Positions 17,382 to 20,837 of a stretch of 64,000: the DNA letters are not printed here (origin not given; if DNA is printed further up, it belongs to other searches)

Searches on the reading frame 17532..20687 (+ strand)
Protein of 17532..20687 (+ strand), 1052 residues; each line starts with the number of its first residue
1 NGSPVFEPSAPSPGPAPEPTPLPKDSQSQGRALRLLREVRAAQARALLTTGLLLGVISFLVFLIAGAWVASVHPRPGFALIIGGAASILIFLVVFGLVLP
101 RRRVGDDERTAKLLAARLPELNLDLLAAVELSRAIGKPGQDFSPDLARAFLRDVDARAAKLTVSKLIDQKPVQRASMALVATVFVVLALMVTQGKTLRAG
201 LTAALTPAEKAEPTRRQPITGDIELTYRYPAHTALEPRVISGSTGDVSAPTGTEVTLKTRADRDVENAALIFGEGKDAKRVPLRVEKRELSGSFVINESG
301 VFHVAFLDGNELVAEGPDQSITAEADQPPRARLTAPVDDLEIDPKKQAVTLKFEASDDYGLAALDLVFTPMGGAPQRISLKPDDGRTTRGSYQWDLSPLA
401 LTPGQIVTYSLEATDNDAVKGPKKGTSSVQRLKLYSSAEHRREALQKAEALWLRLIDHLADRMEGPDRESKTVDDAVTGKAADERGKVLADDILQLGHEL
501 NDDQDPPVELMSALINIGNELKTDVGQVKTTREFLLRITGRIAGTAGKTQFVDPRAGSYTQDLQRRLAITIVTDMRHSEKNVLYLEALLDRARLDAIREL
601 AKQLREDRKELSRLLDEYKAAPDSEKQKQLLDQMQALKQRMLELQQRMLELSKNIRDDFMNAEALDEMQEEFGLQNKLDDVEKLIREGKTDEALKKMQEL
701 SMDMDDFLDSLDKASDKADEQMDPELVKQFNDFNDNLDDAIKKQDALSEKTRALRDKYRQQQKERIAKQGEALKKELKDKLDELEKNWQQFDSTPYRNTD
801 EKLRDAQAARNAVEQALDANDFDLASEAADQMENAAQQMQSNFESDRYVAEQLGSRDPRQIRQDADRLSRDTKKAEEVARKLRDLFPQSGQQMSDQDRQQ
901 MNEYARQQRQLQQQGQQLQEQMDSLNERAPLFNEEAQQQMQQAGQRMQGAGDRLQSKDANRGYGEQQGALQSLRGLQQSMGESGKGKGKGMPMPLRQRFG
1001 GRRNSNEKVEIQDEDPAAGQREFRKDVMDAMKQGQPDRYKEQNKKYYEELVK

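Call 71: search_protein_families(library=pfam, proteins=[window:17532-20687:+], max_evalue=0.00001)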
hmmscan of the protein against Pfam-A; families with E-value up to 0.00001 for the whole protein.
window:17532-20687:+ (1052 aa): 1 family
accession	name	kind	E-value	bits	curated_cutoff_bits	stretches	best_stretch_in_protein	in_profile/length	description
PF13779.11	DUF4175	-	7e-17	61.2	27.3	1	172-877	138-776/825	Domain of unknown function (DUF4175)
